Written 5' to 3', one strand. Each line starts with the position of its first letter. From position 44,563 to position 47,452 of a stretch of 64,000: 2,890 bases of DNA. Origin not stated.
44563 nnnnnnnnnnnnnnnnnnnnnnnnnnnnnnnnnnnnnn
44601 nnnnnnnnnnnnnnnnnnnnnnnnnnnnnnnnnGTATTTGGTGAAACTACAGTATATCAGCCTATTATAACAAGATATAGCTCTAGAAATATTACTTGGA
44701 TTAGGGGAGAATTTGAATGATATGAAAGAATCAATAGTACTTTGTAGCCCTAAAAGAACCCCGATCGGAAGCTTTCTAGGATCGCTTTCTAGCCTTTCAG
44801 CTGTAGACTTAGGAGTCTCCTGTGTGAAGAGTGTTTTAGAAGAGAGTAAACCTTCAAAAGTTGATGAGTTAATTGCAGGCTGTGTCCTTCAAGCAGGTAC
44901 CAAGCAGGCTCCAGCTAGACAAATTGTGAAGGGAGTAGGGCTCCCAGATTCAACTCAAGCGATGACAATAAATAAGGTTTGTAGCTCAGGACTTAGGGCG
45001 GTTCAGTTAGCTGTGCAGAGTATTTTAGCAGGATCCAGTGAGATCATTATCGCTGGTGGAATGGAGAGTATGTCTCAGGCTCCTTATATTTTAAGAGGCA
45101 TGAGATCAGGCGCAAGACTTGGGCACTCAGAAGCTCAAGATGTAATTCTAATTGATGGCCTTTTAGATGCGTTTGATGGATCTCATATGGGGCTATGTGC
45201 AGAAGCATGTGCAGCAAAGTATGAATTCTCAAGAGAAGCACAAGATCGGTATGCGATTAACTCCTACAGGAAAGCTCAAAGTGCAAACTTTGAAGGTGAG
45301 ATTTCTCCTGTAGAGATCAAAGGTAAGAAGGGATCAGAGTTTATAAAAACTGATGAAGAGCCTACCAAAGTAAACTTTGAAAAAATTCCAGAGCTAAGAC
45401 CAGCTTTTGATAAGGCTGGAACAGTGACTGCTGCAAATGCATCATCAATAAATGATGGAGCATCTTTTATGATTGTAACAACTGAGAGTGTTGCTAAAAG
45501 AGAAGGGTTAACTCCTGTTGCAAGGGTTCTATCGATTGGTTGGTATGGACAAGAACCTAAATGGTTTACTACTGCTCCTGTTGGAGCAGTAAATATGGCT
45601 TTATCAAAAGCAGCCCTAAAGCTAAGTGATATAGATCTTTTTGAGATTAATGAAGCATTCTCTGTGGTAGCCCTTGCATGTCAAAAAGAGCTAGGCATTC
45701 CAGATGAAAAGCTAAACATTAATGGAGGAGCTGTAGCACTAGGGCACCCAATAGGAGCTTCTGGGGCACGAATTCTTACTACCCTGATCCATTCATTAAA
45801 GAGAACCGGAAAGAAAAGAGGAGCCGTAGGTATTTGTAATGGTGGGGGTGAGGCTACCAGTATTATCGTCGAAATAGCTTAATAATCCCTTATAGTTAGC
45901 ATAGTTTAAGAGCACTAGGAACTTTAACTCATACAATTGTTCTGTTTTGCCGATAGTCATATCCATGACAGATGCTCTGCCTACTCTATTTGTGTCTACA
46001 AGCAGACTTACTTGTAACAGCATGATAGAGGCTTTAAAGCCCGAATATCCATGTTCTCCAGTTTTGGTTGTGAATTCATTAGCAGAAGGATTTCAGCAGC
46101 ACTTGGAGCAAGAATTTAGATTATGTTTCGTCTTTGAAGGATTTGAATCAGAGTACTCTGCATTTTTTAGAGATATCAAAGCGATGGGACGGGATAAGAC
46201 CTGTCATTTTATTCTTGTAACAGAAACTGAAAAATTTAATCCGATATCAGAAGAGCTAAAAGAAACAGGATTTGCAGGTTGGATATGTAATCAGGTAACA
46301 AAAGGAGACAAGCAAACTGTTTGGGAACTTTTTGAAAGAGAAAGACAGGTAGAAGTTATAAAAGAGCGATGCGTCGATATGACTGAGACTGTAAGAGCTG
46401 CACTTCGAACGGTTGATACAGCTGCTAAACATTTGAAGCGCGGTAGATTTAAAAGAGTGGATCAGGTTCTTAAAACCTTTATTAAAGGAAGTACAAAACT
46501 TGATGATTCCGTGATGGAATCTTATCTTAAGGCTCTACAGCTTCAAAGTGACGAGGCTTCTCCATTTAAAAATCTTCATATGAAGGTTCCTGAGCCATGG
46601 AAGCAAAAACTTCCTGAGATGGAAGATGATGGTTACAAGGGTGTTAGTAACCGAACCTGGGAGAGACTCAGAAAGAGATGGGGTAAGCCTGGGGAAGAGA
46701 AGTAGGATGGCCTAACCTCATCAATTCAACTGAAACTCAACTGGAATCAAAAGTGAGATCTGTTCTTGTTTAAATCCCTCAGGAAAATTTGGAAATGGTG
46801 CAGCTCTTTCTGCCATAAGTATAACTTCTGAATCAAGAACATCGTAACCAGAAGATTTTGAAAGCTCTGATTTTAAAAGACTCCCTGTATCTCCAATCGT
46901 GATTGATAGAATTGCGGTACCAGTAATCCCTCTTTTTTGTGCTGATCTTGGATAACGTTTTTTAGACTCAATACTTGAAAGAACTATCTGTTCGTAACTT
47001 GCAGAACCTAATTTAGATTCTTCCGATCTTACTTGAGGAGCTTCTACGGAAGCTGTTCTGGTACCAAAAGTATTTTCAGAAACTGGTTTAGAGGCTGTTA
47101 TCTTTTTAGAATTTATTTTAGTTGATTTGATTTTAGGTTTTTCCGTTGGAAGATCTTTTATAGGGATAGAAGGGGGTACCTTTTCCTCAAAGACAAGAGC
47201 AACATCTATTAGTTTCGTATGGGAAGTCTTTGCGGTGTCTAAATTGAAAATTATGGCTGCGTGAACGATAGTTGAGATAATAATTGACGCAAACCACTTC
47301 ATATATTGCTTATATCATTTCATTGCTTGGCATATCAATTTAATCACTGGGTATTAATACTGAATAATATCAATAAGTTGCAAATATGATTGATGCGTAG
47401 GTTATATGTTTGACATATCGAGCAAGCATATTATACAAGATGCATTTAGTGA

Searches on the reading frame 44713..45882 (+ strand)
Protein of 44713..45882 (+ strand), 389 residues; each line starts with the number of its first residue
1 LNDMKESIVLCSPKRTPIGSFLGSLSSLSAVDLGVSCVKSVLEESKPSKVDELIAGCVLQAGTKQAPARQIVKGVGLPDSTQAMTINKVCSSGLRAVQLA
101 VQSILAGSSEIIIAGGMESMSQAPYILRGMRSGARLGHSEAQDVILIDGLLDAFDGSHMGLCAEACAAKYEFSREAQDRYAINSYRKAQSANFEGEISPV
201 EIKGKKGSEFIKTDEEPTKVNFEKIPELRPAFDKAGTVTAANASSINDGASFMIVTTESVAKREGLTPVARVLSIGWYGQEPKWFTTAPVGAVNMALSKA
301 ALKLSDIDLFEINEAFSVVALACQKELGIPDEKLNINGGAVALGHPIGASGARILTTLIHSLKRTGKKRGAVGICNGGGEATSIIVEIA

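Call 12: search_protein_families(library=pfam, proteins=[window:44713-45882:+], max_evalue=0.01)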
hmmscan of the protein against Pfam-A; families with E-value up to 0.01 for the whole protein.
window:44713-45882:+ (389 aa): 4 families
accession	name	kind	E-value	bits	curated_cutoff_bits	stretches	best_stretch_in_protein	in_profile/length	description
PF00108.29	Thiolase_N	-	1.7e-84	283.7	26.4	1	9-259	2-260/260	Thiolase, N-terminal domain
PF02803.24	Thiolase_C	-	2.8e-44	150.1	27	1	267-387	2-122/123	Thiolase, C-terminal domain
PF00109.32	ketoacyl-synt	-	2.2e-07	31.2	20.8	1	83-122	167-206/252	Beta-ketoacyl synthase, N-terminal domain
PF22691.2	Thiolase_C_1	-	1.7e-05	25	28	1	280-329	11-60/144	Thiolase C-terminal domain-like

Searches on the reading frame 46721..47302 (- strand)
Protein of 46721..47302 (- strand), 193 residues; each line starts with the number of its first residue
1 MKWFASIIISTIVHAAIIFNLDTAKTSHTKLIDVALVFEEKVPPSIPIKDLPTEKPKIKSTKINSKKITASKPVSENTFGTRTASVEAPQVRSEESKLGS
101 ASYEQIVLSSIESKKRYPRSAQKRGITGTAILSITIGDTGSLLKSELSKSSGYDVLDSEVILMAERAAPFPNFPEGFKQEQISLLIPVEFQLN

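Call 12: search_protein_families(library=pfam, proteins=[window:46721-47302:-], max_evalue=0.01)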
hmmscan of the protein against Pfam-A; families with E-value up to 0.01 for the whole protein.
window:46721-47302:- (193 aa): 2 families
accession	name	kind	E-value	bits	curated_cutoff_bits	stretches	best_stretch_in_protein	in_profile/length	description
PF03544.19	TonB_C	-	2.2e-14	54.1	24.6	1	114-192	2-79/79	Gram-negative bacterial TonB protein C-terminal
PF13103.11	TonB_2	-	4.3e-07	30.4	22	1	101-180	2-79/85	TonB C terminal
